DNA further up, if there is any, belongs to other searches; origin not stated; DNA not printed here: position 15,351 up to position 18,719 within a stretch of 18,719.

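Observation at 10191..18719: Giant modular Rhs polymorphic toxin, cut by the window edge, with an unusual N-terminal module and no visible delivery partner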

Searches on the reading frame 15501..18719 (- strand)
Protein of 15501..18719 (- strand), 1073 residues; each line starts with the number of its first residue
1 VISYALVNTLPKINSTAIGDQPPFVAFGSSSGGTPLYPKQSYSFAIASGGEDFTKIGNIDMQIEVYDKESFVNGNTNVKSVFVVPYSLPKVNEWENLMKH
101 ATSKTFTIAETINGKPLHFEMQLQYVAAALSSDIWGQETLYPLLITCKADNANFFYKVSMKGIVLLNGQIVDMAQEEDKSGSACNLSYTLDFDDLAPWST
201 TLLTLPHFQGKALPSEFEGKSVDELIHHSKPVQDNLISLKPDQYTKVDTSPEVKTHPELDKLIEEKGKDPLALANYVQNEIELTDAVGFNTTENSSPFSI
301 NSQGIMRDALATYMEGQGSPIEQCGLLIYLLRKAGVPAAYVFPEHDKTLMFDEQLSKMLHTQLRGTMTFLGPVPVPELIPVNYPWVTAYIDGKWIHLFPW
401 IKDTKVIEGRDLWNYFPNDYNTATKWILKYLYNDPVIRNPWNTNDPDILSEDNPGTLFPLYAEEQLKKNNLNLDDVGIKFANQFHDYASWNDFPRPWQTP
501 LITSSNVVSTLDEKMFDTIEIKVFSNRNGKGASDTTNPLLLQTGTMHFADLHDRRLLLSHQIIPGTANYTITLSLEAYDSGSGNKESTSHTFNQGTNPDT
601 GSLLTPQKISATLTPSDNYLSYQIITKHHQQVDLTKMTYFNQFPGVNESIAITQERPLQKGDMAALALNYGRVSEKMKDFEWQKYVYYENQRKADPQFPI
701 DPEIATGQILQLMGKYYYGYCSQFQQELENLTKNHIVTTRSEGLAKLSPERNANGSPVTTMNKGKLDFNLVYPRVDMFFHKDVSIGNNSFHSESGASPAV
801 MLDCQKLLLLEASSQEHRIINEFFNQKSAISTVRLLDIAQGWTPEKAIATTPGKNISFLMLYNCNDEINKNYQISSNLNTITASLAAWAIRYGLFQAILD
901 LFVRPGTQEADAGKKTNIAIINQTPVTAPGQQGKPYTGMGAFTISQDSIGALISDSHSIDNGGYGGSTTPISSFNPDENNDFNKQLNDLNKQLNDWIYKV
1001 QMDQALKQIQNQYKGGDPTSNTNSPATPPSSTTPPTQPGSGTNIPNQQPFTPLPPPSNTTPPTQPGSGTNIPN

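Call 9: search_protein_families(library=pfam, proteins=[window:15501-18719:-], max_evalue=1)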
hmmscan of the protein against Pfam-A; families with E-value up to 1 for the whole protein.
window:15501-18719:- (1073 aa): 1 family
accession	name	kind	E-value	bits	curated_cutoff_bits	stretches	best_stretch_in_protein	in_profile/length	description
PF01841.26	Transglut_core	-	0.0026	18.5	23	1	272-397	20-106/108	Transglutaminase-like superfamily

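Call 10: find_homologous_proteins(query=window:15501-18719:-, max_evalue=0.001)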
Query window:15501-18719:- (1073 aa): 39 proteins with E <= 0.001 among 8000 candidates.
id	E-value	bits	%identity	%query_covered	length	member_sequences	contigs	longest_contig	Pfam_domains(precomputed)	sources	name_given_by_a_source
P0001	0.0e+0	1044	49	98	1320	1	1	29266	PF17957.8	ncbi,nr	ncbi:MAG: hypothetical protein K2W99_03680, partial [Chthoniobacterales bacterium]|nr:hypothetical p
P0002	1.5e-269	915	47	92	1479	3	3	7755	PF25390.2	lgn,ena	-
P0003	1.8e-263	895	47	89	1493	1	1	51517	PF00415.25,PF17957.8,PF13540.13,PF25390.2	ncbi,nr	ncbi:MAG: hypothetical protein K2W99_01050, partial [Chthoniobacterales bacterium]|nr:hypothetical p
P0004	2.9e-252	858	44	91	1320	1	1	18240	-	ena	-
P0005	2.1e-241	822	45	88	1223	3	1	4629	PF20148.5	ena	-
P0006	1.0e-226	773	43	89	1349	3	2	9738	PF20148.5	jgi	jgi:hypothetical protein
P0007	2.8e-215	736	46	73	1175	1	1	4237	-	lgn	-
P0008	2.8e-190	653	46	66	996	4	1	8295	-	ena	-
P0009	4.4e-185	636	42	80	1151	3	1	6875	-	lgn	-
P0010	1.7e-184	634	38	84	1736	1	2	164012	-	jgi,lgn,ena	-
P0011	2.1e-177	610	38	88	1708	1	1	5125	PF17957.8,PF20148.5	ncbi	ncbi:MAG TPA: DUF6531 domain-containing protein, partial [Candidatus Methylacidiphilales bacterium]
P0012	1.1e-145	505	36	75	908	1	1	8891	-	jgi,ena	-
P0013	2.0e-143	498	39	70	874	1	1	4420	-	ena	-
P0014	4.5e-131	457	34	90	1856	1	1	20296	PF05593.20,PF20148.5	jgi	jgi:YD repeat-containing protein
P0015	9.4e-129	449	37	66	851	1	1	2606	PF20148.5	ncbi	ncbi:MAG: DUF6531 domain-containing protein, partial [Verrucomicrobiota bacterium]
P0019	4.3e-108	381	44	23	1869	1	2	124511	PF17957.8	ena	-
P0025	1.1e-95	340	33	64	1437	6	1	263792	-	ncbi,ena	-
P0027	4.0e-86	308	30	88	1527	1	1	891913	PF20148.5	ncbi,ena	-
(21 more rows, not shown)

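Call 15: find_encoding_contigs(protein=P0027, flank=10000, max_places=2)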
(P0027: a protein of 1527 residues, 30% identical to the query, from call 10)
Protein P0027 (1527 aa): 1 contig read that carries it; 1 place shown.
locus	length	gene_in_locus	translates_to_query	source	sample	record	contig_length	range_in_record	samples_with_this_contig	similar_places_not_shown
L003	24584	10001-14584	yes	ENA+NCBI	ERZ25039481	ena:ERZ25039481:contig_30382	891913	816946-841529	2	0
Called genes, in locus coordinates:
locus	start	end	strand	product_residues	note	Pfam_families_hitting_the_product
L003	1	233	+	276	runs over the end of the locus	PF14022:DUF4238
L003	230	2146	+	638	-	PF08238:Sel1 (weak), PF00089:Trypsin, PF13365:Trypsin_2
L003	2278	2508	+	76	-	-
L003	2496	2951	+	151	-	-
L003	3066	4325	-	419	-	PF25390:WD40_RLD, PF13540:RCC1_2, PF00415:RCC1, PF13540:RCC1_2, PF00415:RCC1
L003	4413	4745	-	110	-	-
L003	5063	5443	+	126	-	-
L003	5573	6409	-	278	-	PF07661:MORN_2 (faint)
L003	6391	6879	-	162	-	-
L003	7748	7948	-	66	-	PF13560:HTH_31 (weak), PF12844:HTH_19 (weak), PF01381:HTH_3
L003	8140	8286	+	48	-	-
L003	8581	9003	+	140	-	-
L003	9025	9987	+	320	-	-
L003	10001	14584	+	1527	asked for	PF20148:DUF6531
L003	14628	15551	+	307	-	-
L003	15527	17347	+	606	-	PF25023:TEN_YD-shell (faint), PF05593:RHS_repeat (weak)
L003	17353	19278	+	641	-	-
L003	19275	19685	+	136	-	-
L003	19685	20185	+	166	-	-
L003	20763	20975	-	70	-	-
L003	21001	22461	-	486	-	PF10412:TrwB_AAD_bind, PF12696:TraG-D_C (weak)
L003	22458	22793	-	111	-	PF18090:SoPB_HTH (faint)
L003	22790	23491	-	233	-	PF01656:CbiA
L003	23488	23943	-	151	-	-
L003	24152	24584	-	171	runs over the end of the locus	-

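Call 16: find_encoding_contigs(protein=P0010, flank=10000, max_places=2)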
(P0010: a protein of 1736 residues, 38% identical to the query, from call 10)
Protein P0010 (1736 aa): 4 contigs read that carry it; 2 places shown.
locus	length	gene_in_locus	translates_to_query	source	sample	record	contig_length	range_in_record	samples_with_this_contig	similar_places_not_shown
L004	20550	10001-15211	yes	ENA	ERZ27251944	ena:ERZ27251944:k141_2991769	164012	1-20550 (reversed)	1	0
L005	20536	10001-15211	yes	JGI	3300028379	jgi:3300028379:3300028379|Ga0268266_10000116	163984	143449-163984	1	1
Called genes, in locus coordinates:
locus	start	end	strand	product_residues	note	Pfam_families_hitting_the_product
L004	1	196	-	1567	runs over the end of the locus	PF05593:RHS_repeat (weak), PF25023:TEN_YD-shell, PF05593:RHS_repeat (weak), PF25023:TEN_YD-shell (weak), PF09136:Glucodextran_B (faint), PF25023:TEN_YD-shell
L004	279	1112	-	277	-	PF00041:fn3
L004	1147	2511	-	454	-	-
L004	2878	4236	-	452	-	PF12951:PATR (faint)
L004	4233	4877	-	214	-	-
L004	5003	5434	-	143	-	-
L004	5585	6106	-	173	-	-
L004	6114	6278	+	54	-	-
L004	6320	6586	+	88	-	PF00239:Resolvase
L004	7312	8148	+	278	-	PF00685:Sulfotransfer_1, PF13469:Sulfotransfer_3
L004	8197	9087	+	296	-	-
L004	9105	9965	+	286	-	PF05658:YadA_head (faint)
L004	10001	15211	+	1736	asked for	-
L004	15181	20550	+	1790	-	?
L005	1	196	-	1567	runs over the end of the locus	PF05593:RHS_repeat (weak), PF25023:TEN_YD-shell, PF05593:RHS_repeat (weak), PF25023:TEN_YD-shell (weak), PF09136:Glucodextran_B (faint), PF25023:TEN_YD-shell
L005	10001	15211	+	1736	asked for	-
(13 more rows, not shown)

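Call 17: search_protein_families(library=pfam, proteins=[P0003, P0010, P0014, P0025, P0019, P0027], max_evalue=0.001)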
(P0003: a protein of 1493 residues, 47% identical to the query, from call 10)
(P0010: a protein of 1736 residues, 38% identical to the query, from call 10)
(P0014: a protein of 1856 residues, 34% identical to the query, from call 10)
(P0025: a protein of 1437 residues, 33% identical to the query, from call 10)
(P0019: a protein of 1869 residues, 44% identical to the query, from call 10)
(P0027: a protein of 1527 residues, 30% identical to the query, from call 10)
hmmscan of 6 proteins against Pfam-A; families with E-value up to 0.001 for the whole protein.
P0003 (1493 aa): 4 families
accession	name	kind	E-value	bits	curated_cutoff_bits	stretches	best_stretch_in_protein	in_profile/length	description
PF25390.1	WD40_RLD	-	2.5e-12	47.2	150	1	41-127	78-164/363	RCC1-like domain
PF00415.24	RCC1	-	3.9e-09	37.4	21.7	1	70-119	1-49/50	Regulator of chromosome condensation (RCC1) repeat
PF17957.7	Big_7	-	2.8e-06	28.3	24.1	1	215-269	16-70/70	Bacterial Ig domain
PF13540.12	RCC1_2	-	1.3e-05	25.3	22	1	64-83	11-30/30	Regulator of chromosome condensation (RCC1) repeat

P0010 (1736 aa): 0 families

P0014 (1856 aa): 3 families
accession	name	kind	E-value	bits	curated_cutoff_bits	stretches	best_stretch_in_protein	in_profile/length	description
PF05593.20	RHS_repeat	-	1.5e-18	67.1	22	2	1630-1663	1-33/38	RHS Repeat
PF20148.4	DUF6531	-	1e-15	58.2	24.1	1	1106-1180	1-73/74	Domain of unknown function (DUF6531)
PF01841.26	Transglut_core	-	0.00041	21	23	0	353-462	23-106/108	Transglutaminase-like superfamily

P0025 (1437 aa): 0 families

P0019 (1869 aa): 1 family
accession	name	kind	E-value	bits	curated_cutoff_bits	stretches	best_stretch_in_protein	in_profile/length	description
PF17957.7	Big_7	-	2.1e-06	28.7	24.1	1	268-312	13-58/70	Bacterial Ig domain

P0027 (1527 aa): 1 family
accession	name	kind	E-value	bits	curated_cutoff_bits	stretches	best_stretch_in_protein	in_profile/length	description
PF20148.4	DUF6531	-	3.5e-14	53.3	24.1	1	1169-1226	2-59/74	Domain of unknown function (DUF6531)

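Call 35: find_encoding_contigs(protein=P0014, flank=10000, max_places=2)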
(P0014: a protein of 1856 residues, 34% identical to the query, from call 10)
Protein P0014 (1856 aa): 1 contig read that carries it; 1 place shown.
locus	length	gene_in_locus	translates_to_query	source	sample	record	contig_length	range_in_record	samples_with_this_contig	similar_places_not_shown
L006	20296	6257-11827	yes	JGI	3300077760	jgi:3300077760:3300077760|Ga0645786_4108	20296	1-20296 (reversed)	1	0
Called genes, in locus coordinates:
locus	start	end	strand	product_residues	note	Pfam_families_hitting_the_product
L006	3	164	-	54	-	?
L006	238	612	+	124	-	-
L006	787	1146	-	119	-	-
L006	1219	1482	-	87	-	-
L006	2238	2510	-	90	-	-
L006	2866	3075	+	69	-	-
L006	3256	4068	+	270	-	-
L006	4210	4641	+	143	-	-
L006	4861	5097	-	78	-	PF13560:HTH_31 (weak), PF01381:HTH_3 (weak)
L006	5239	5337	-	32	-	-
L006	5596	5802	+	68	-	-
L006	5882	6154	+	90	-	-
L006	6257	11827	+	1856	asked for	PF20148:DUF6531, PF05593:RHS_repeat (weak)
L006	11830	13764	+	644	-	PF05593:RHS_repeat (faint)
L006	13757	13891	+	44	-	PF05593:RHS_repeat (weak)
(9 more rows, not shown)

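Call 37: predict_structure(alignment_id=A1)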
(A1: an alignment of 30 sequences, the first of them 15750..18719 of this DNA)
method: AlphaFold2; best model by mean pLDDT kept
length: 990 residues; sequences in the alignment: 30
mean_pLDDT: 78.7   pTM: 0.81
mean pLDDT of the five models: 78.7, 77.7, 75.8, 75.3, 73.5
residues with pLDDT >= 90: 254; 70-90: 488; 50-70: 181; < 50: 67
segments of 3 or more residues with pLDDT < 50: 1-3, 7-14, 129-139, 198-206, 790-796, 972-990
pLDDT, mean of each block of 10 residues (from residue 1): 50 46 65 68 68 69 87 73 83 64 81 88 66 43 78 88 72 74 79 65 48 50 66 79 81 89 95 96 88 73 90 94 97 95 90 84 67 76 94 93 82 84 88 90 82 91 91 86 87 90 89 89 85 76 89 89 84 86 62 61 77 87 88 66 76 88 90 88 82 64 78 93 89 79 90 81 78 88 65 50 82 92 83 93 86 90 83 84 89 80 66 74 86 76 80 70 69 43 39
secondary structure, 60 per line:
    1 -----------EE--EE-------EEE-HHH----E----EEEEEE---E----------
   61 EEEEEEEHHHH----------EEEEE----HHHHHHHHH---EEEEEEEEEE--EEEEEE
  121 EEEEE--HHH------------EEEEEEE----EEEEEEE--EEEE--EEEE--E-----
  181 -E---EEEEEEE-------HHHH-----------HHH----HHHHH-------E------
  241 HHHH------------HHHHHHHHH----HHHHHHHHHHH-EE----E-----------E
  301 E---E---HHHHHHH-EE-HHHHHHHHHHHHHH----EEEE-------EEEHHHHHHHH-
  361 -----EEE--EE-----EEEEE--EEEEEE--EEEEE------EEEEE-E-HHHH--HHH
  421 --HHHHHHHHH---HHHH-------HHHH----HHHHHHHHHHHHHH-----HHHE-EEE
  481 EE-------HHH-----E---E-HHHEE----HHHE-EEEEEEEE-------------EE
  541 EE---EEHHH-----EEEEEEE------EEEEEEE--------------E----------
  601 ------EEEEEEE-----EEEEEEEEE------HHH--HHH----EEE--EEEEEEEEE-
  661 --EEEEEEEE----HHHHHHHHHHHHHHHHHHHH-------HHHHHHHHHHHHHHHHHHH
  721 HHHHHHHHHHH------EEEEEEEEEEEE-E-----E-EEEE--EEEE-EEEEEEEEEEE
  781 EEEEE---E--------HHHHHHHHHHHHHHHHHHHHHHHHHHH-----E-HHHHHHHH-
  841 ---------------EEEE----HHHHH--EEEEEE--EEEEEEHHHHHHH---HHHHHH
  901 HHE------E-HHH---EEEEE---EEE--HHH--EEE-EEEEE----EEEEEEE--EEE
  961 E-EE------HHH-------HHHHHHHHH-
elements in order (helices of 4 or more, strands of 3 or more residues): E25-27 E41-46 E61-67 H68-71 E82-86 H91-99 E103-112 E115-125 E143-149 E154-160 E163-166 E169-172 E186-192 H200-203 H222-226 H241-244 H257-265 H270-280 H309-315 H320-333 E338-341 E349-351 H352-359 E366-368 E378-382 E385-390 E393-397 E404-408 H412-415 H423-431 H435-438 H446-449 H454-467 E478-482 E518-525 E539-542 E556-562 E569-575 E607-613 E619-627 E646-648 E651-659 E663-670 H675-694 H702-731 E738-749 E759-762 E765-768 E770-785 H798-824 H832-839 E856-859 H864-868 E871-876 E879-884 H885-891 H895-902 E918-922 E926-928 E936-938 E940-944 E949-955 E958-961 H981-989

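Call 40: fold_search(model_id=the predicted structure, library=pdb)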
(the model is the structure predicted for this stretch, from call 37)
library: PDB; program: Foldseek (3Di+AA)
matches with E <= 10: 449; with E <= 0.001: 10
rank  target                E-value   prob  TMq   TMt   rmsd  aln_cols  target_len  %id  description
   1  1l9m_B                1.7e-04  0.60  0.10  0.13  30.7       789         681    9  Three-dimensional structure of the human transglutaminase 3 enzyme: binding of calcium ions change structure for activ (released 2002-05-29)
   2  3s3j_A                2.6e-04  0.38  0.08  0.12  33.2       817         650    9  Transglutaminase 2 in complex with a novel inhibitor (released 2012-06-06)
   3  1nug_B                2.9e-04  0.44  0.09  0.13  30.9       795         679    9  Role of Calcium Ions in the Activation and Activity of the Transglutaminase 3 Enzyme (2 calciums, 1 Mg, inactive form) (released 2003-04-22)
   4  3isr_A                3.2e-04  1.00  0.09  0.29  24.0       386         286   11  The Crystal Structure of a Putative Cysteine Protease from Cytophaga hutchinsonii to 1.9A (released 2009-09-08)
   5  3isr_C                3.9e-04  1.00  0.09  0.29  25.3       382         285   11  The Crystal Structure of a Putative Cysteine Protease from Cytophaga hutchinsonii to 1.9A (released 2009-09-08)
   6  8oxv_A                4.1e-04  0.47  0.10  0.14  31.0       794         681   10  Transglutaminase 3 zymogen in complex with DH patient-derived Fab DH63-B02 (released 2023-10-18)
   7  8oxy_A                4.1e-04  0.41  0.09  0.12  31.0       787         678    9  Transglutaminase 3 without calcium in complex with DH patient-derived Fab DH63-B02 (released 2023-10-18)
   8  1l9n_A                4.6e-04  0.57  0.11  0.15  28.0       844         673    9  Three-dimensional structure of the human transglutaminase 3 enzyme: binding of calcium ions change structure for activ (released 2002-05-29)
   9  9a3v_A                7.2e-04  0.54  0.11  0.15  31.5       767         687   10  Predicted model of tissue transglutaminase 2 (TG2) in complex with plasma fibronectin type III modules 14 and 15 (FNII (released 2024-02-02)
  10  6kzb_A                8.8e-04  0.38  0.10  0.14  28.1       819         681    9  Transglutaminase2 complexed with calcium (released 2020-12-09)
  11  1fie_A                1.1e-03  0.44  0.11  0.14  31.4       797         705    9  RECOMBINANT HUMAN COAGULATION FACTOR XIII (released 1997-02-12)
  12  5mhl_A                1.7e-03  0.54  0.12  0.16  27.8       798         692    8  FXIIIa in complex with the inhibitor Mi0621 (released 2017-12-20)
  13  5mho_B                1.8e-03  0.47  0.11  0.16  27.3       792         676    7  FXIIIa in complex with the inhibitor ZED2369 (released 2017-12-20)
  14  5mhn_B                2.0e-03  0.54  0.12  0.16  27.9       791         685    7  FXIIIa in complex with the inhibitor ZED2360 (released 2017-12-20)
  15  1l9m_A                2.0e-03  0.33  0.10  0.14  30.3       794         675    9  Three-dimensional structure of the human transglutaminase 3 enzyme: binding of calcium ions change structure for activ (released 2002-05-29)
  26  3isr_B                3.1e-03  0.96  0.09  0.28  25.2       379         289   11  The Crystal Structure of a Putative Cysteine Protease from Cytophaga hutchinsonii to 1.9A (released 2009-09-08)
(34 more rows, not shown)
